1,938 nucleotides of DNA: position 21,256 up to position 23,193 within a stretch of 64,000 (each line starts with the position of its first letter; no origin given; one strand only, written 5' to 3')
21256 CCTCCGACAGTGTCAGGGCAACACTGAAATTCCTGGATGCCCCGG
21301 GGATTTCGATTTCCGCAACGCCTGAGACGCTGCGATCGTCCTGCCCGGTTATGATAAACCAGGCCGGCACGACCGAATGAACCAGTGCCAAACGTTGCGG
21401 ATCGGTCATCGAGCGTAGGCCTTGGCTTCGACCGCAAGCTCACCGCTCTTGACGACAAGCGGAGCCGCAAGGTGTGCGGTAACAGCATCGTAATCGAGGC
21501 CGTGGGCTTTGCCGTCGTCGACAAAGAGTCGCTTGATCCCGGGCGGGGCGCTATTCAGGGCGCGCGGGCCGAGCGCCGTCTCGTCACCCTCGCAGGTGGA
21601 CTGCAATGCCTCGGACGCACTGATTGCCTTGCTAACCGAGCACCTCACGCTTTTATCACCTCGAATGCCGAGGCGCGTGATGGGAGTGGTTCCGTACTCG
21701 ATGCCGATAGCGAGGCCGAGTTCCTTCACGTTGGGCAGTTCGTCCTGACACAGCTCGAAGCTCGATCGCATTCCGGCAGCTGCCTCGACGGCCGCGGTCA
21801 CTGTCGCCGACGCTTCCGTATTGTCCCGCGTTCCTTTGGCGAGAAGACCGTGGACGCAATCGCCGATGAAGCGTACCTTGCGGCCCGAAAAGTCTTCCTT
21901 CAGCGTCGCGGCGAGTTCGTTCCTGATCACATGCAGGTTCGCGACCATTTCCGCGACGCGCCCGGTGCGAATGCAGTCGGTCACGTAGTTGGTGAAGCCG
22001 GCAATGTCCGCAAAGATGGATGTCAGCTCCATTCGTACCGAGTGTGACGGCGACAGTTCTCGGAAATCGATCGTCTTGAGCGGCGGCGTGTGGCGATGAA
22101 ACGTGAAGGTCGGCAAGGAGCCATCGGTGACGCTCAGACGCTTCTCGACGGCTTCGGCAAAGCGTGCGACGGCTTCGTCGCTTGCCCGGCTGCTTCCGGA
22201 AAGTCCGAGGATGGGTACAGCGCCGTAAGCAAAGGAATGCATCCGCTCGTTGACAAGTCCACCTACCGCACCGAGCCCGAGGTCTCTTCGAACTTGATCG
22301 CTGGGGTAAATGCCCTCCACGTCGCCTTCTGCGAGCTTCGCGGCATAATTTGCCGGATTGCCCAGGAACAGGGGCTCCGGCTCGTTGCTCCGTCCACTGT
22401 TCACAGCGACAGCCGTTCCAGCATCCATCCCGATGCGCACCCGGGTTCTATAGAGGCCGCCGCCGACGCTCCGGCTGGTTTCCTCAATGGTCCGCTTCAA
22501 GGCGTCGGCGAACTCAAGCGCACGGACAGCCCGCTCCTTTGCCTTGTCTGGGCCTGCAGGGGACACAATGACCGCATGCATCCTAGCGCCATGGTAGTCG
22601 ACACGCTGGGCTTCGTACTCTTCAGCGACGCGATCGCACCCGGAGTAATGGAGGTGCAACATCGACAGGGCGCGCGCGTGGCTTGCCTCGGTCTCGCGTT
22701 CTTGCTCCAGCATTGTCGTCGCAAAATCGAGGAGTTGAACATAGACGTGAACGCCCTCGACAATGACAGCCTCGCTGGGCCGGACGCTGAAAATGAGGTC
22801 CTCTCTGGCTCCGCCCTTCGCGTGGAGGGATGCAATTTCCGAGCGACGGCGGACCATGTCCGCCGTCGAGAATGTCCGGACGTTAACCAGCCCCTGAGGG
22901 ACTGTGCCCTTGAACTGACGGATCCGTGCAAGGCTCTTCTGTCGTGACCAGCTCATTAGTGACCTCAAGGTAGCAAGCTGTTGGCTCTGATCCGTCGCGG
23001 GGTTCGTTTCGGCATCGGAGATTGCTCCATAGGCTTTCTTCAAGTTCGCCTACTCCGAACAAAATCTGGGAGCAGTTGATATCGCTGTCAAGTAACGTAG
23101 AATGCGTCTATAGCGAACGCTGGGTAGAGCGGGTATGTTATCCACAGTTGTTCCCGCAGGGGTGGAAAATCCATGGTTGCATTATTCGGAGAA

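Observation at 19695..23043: Cyclase / E2-like / cNMP-sensor-TIR-like operon: a Pycsar-like system with an extra ubiquitin-conjugation-like gene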

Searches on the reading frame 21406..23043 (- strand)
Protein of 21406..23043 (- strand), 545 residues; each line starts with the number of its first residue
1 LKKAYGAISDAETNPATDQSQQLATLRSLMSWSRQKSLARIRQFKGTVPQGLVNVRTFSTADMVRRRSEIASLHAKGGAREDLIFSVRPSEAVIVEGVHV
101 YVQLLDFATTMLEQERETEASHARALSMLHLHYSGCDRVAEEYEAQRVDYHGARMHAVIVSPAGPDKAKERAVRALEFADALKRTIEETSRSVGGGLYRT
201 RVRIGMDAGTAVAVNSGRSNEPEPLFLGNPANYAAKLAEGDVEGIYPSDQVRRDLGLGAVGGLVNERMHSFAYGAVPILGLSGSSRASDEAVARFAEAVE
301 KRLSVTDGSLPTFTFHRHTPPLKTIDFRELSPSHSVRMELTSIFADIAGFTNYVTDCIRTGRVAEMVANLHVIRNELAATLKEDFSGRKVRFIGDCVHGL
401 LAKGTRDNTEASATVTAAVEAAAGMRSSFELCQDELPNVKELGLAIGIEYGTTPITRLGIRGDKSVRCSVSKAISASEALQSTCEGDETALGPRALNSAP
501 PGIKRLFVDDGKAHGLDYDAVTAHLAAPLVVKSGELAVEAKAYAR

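Call 3: search_protein_families(library=pfam, proteins=[window:21406-23043:-], max_evalue=0.1)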
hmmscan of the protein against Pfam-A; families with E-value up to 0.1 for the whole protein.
window:21406-23043:- (545 aa): 1 family
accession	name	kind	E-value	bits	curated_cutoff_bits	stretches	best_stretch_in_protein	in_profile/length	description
PF00211.25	Guanylate_cyc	-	8.6e-12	45.5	21.9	2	340-460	9-118/183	Adenylate and Guanylate cyclase catalytic domain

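Call 4: search_protein_families(library=padloc, proteins=[window:21406-23043:-], max_evalue=0.1)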
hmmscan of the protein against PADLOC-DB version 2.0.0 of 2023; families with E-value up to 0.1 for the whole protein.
window:21406-23043:- (545 aa): 8 families
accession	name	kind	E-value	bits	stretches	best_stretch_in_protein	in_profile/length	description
PDLC00762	PycC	-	3.1e-180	598.3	1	30-537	3-483/508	Pycsar cyclase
PDLC02366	PycC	-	9.9e-168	557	1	30-528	1-462/486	-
PDLC00765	PycC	-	8e-57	191.3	1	88-514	37-427/477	Pycsar cyclase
PDLC02367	PycC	-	1.1e-15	55.7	2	91-241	38-177/226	-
PDLC00766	PycC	-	1.4e-11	42.3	2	92-241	39-180/232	Pycsar cyclase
PDLC02369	PycC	-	9.7e-10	36.4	1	127-241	71-176/248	-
PDLC02368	PycC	-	5.3e-06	24.2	1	336-457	41-154/234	-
PDLC00734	PycC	-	0.00065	16.9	1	340-451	190-292/374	Pycsar cyclase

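Call 33: search_solved_structures(query=window:21406-23043:-, max_evalue=0.01, show_alignments=1)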
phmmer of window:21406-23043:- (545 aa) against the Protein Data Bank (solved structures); distinct sequences matched with E-value up to 0.01: 1.
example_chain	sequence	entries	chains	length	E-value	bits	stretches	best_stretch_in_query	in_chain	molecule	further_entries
6yii_A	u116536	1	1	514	2e-78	267.5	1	68-527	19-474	Transcriptional regulator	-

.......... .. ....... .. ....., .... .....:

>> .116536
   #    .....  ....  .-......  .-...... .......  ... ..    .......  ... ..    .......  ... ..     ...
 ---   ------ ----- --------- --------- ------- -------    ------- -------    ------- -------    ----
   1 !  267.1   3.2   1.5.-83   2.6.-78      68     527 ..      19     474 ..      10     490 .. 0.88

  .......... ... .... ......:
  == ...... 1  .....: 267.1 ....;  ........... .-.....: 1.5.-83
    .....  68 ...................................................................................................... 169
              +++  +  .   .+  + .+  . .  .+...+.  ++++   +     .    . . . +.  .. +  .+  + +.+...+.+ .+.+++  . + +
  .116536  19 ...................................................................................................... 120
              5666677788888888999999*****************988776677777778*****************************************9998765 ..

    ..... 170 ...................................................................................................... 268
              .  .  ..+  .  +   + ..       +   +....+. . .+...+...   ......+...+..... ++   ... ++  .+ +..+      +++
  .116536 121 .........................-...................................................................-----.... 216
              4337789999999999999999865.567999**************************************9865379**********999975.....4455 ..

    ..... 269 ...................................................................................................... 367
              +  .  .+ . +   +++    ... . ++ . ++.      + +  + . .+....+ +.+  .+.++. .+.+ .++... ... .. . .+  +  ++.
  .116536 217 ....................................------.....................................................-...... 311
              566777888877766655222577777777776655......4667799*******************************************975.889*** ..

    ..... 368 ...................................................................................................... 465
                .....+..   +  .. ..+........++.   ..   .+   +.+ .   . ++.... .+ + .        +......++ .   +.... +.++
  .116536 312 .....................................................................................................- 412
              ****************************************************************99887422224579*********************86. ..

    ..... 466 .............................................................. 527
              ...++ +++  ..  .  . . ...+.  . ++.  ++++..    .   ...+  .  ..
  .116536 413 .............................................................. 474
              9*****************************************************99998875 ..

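Call 53: find_homologous_proteins(query=window:21406-22956:-, max_evalue=1e-10)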
Query window:21406-22956:- (516 aa): 563 proteins with E <= 1e-10 among 8000 candidates; the best 120 are listed.
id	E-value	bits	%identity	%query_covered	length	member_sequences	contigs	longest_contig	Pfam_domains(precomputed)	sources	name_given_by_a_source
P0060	0.0e+0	1091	96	100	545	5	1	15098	PF00211.26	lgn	-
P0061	1.2e-267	906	79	100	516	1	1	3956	PF00211.26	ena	-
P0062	2.3e-207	708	65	97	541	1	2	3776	PF00211.26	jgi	jgi:hypothetical protein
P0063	7.9e-207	706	64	100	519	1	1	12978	PF00211.26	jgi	jgi:class 3 adenylate cyclase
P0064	1.1e-204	699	63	100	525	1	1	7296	PF00211.26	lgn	-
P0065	5.0e-193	660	61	100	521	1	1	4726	PF00211.26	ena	-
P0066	7.1e-192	657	62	95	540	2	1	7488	PF00211.26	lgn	-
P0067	9.1e-191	653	59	100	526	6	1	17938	PF00211.26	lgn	-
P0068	2.0e-189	648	60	100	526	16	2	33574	PF00211.26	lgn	-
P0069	2.5e-189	648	60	97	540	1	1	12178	PF00211.26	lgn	-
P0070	3.2e-189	648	60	100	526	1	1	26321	PF00211.26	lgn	-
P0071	5.0e-189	647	61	100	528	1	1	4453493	PF00211.26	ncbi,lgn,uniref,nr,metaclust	ncbi:adenylate/guanylate cyclase domain-containing protein [Methylopila sp. M107]|uniref:adenylate/g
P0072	5.9e-189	647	60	100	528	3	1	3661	PF00211.26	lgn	-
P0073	1.1e-188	646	61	100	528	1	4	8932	PF00211.26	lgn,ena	-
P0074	1.2e-188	646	60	100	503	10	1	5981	PF00211.26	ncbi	ncbi:MAG: guanylate cyclase [Roseiarcus sp.]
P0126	1.2e-175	603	59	98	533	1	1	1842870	PF00211.26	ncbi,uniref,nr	ncbi:adenylate/guanylate cyclase domain-containing protein [Inquilinus sp. Marseille-Q2685]|uniref:a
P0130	4.1e-174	598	60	95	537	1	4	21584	PF00211.26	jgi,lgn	-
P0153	7.0e-153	528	51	99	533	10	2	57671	PF00211.26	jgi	jgi:class 3 adenylate cyclase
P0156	6.0e-152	525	50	98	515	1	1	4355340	PF00211.26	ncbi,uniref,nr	ncbi:adenylate/guanylate cyclase domain-containing protein [Devosia lacusdianchii]|uniref:adenylate/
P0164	5.3e-151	522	52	97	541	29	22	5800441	PF00211.26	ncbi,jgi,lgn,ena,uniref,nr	ncbi:putative adenylate/guanylate cyclase [Methylorubrum populi BJ001]|jgi:hypothetical protein|unir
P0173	9.0e-149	514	51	97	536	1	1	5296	PF00211.26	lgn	-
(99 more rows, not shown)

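Call 55: find_encoding_contigs(protein=P0164, flank=6000, max_places=2)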
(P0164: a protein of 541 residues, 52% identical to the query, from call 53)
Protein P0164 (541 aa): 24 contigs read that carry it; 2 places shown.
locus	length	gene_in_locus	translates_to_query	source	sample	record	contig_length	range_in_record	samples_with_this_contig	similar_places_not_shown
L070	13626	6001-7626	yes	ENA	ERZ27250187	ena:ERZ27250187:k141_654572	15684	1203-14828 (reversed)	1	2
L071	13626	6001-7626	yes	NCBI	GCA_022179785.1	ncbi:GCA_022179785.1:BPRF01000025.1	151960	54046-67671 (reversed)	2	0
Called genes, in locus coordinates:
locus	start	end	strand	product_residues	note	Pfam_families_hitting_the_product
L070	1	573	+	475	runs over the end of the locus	?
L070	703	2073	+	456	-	PF00072:Response_reg, PF00158:Sigma54_activat, PF14532:Sigma54_activ_2, PF07728:AAA_5, PF25601:AAA_lid_14, PF02954:HTH_8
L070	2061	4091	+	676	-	PF17203:sCache_3_2 (faint), PF17201:Cache_3-Cache_2, PF17202:sCache_3_3, PF00672:HAMP, PF00512:HisKA, PF02518:HATPase_c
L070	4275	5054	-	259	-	PF00899:ThiF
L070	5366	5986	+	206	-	PF00211:Guanylate_cyc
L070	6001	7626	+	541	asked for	PF00211:Guanylate_cyc (faint)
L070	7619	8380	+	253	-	PF14461:Prok-E2_B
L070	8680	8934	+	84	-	-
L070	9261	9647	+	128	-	PF19670:DUF6173 (weak)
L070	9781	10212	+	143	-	-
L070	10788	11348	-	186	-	PF06146:PsiE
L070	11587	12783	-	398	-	PF25917:BSH_RND, PF25876:HH_MFP_RND, PF25944:Beta-barrel_RND, PF25967:RND-MFP_C, PF25989:YknX_C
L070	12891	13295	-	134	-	PF03779:SPW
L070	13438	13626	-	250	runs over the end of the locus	PF04800:NDUS4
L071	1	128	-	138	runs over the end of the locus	PF05071:NDUFA12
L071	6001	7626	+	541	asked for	PF00211:Guanylate_cyc (faint)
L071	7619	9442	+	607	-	PF14461:Prok-E2_B, PF00899:ThiF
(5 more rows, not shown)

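Call 56: find_encoding_contigs(protein=P0126, flank=6000, max_places=2)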
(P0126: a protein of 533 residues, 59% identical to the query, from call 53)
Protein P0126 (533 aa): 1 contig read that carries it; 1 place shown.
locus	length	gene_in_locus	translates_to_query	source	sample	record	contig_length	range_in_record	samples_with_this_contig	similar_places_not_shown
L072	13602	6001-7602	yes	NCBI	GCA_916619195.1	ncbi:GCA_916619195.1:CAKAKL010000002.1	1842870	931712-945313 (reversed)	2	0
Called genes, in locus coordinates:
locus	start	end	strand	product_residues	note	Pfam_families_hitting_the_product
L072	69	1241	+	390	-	PF02515:CoA_transf_3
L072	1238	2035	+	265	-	PF00378:ECH_1, PF16113:ECH_2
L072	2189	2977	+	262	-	PF13673:Acetyltransf_10 (faint), PF00583:Acetyltransf_1, PF13527:Acetyltransf_9 (weak), PF13508:Acetyltransf_7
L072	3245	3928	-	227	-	PF01909:NTP_transf_2 (weak), PF18765:Polbeta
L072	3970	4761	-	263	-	PF13340:DUF4096, PF01609:DDE_Tnp_1, PF13586:DDE_Tnp_1_2 (weak)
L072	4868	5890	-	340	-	PF26109:WHD_BrxR, PF13280:WYL, PF26107:BrxR_CTD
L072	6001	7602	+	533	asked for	PF00211:Guanylate_cyc (faint)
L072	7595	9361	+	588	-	PF14461:Prok-E2_B, PF00899:ThiF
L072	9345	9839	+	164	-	PF14464:Prok-JAB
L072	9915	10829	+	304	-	PF00027:cNMP_binding, PF10137:CAP12-PCTIR_TIR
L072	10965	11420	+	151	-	-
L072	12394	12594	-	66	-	-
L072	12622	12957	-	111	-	PF13467:RHH_4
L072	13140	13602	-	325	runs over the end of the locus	PF04280:Tim44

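Call 57: find_encoding_contigs(protein=P0156, flank=6000, max_places=2)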
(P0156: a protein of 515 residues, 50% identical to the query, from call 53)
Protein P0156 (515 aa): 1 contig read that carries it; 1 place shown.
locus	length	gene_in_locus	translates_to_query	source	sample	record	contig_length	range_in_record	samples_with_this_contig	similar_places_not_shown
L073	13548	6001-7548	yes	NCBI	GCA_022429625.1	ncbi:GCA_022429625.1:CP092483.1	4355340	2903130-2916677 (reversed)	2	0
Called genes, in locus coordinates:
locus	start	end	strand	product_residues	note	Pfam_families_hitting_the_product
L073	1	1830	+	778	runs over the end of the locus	PF00665:rve (weak)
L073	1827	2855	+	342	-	PF13401:AAA_22, PF05621:TniB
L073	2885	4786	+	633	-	-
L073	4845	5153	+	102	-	PF12844:HTH_19 (weak), PF01381:HTH_3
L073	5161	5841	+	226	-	PF06114:Peptidase_M78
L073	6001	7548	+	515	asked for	PF00211:Guanylate_cyc (weak)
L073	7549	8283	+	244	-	PF20298:E2-ntca, PF20272:E2-Crich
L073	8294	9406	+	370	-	PF00027:cNMP_binding, PF00211:Guanylate_cyc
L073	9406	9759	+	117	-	-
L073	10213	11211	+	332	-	PF10987:DUF2806 (weak)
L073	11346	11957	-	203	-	PF01810:LysE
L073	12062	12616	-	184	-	PF02469:Fasciclin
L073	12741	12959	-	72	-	-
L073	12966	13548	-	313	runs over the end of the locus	PF01156:IU_nuc_hydro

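Call 58: find_encoding_contigs(protein=P0071, flank=6000, max_places=2)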
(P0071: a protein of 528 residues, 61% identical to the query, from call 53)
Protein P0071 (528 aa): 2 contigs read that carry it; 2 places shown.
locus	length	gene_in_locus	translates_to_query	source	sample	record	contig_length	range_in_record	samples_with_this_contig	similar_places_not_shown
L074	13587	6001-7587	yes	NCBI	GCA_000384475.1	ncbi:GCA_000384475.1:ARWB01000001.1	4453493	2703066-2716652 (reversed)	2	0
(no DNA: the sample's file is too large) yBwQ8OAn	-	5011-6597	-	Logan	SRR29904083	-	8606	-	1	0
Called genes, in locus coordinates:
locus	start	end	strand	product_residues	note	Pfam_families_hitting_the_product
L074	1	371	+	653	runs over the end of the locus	PF07693:KAP_NTPase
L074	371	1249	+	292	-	PF28083:QatB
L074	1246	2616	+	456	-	-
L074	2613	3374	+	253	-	PF01026:TatD_DNase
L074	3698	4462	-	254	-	PF06114:Peptidase_M78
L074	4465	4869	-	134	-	-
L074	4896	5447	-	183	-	-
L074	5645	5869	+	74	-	PF09954:DUF2188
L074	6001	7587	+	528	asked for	PF00211:Guanylate_cyc (faint)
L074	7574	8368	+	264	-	PF20298:E2-ntca, PF20272:E2-Crich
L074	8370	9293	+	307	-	PF00027:cNMP_binding, PF10137:CAP12-PCTIR_TIR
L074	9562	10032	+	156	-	PF03466:LysR_substrate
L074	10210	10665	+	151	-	PF18050:Cyclophil_like2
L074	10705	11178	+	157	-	PF00190:Cupin_1 (weak), PF02311:AraC_binding (weak), PF07883:Cupin_2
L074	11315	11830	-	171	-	PF00701:DHDPS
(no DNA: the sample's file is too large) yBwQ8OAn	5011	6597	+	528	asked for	PF00211:Guanylate_cyc (faint)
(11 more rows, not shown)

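Call 76: find_encoding_contigs(protein=P0153, flank=5000, max_places=1)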
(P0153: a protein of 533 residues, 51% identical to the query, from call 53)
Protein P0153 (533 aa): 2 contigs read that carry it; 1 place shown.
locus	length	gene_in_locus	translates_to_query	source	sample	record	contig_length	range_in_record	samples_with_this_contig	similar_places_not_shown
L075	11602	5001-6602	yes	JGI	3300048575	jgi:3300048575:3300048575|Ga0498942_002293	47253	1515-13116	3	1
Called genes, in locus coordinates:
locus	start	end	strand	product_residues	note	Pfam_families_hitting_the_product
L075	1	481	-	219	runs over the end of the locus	-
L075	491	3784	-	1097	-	PF13191:AAA_16, PF13432:TPR_16 (faint), PF25063:ARM_TT21_C (faint), PF23914:TPR_CcmH_CycH (weak), PF14559:TPR_19 (weak), PF12895:ANAPC3 (weak), PF13428:TPR_14 (weak), PF14559:TPR_19, +11 more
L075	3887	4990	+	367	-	PF00027:cNMP_binding, PF00211:Guanylate_cyc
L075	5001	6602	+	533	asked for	PF00211:Guanylate_cyc (faint)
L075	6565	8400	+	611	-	PF14461:Prok-E2_B, PF00899:ThiF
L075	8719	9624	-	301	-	-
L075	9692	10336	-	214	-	-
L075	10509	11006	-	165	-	PF21984:DnaD_N (weak), PF13730:HTH_36 (weak), PF08279:HTH_11 (weak), PF12802:MarR_2 (faint)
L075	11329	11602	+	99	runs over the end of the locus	-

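Call 77: find_encoding_contigs(protein=P0130, flank=5000, max_places=1)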
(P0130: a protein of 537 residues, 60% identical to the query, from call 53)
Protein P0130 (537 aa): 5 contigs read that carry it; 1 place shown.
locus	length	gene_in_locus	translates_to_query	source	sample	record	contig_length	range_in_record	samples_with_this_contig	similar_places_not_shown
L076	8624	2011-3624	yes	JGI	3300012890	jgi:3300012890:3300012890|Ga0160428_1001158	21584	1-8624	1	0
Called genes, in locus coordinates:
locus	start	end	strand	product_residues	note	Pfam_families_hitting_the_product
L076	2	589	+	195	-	?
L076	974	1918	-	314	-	PF26109:WHD_BrxR, PF13280:WYL, PF26107:BrxR_CTD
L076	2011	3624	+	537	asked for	PF00211:Guanylate_cyc (faint)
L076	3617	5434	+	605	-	PF14461:Prok-E2_B, PF00899:ThiF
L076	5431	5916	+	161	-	PF14464:Prok-JAB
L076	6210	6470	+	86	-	-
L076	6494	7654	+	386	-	PF00656:Peptidase_C14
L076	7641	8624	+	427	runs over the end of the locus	PF27295:Y4kD_C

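Call 78: find_encoding_contigs(protein=P0173, flank=5000, max_places=1)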
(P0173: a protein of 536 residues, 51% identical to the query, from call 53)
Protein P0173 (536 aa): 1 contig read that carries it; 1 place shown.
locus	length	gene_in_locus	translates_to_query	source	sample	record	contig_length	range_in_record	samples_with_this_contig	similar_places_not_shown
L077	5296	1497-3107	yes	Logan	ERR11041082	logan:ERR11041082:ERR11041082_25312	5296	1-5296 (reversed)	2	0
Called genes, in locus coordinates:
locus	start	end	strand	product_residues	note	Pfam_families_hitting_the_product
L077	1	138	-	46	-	?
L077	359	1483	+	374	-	PF00027:cNMP_binding, PF00211:Guanylate_cyc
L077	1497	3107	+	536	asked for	PF00211:Guanylate_cyc (faint)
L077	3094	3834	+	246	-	PF20298:E2-ntca, PF20272:E2-Crich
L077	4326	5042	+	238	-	PF06114:Peptidase_M78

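Call 91: search_protein_families(library=ncbifam, proteins=[window:21406-23043:-], max_evalue=0.001)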
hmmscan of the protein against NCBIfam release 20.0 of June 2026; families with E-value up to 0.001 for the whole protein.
window:21406-23043:- (545 aa): 0 families

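Call 92: predict_structure(alignment_id=A4)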
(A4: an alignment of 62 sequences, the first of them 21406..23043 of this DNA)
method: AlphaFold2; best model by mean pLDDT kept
length: 545 residues; sequences in the alignment: 62
mean_pLDDT: 87.7   pTM: 0.87
mean pLDDT of the five models: 87.7, 86.9, 86.9, 86.5, 85.8
residues with pLDDT >= 90: 349; 70-90: 132; 50-70: 47; < 50: 17
segments of 3 or more residues with pLDDT < 50: 1-14
pLDDT, mean of each block of 10 residues (from residue 1): 39 52 58 96 95 94 86 76 77 96 93 88 93 88 87 91 89 94 93 87 97 83 88 96 97 94 95 64 67 87 67 94 94 95 97 96 97 95 95 88 96 98 98 98 98 91 81 95 96 97 90 94 83 76 60
secondary structure, 60 per line:
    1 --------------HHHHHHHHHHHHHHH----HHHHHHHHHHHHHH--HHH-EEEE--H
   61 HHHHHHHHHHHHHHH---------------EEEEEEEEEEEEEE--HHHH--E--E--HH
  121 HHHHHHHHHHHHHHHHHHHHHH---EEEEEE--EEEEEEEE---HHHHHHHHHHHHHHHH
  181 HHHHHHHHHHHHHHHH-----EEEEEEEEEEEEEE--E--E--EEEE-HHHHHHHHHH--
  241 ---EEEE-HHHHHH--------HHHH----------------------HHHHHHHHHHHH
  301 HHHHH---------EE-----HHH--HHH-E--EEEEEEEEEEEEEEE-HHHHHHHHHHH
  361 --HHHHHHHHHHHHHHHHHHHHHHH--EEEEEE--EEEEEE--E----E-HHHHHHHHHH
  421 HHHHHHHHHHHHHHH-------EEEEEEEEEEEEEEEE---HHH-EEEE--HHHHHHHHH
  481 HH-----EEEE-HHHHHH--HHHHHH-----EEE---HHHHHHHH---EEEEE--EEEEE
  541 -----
elements in order: H15-29 H34-47 E54-57 H60-75 E91-104 H107-110 H119-142 E146-151 E154-161 H165-196 E202-215 E224-227 H229-238 E244-247 H249-254 H263-266 H289-305 E334-348 H350-360 H363-385 E388-393 E396-401 H411-435 E443-458 E466-469 H472-482 E488-491 H493-498 H501-506 E512-514 H518-525 E529-533 E536-540
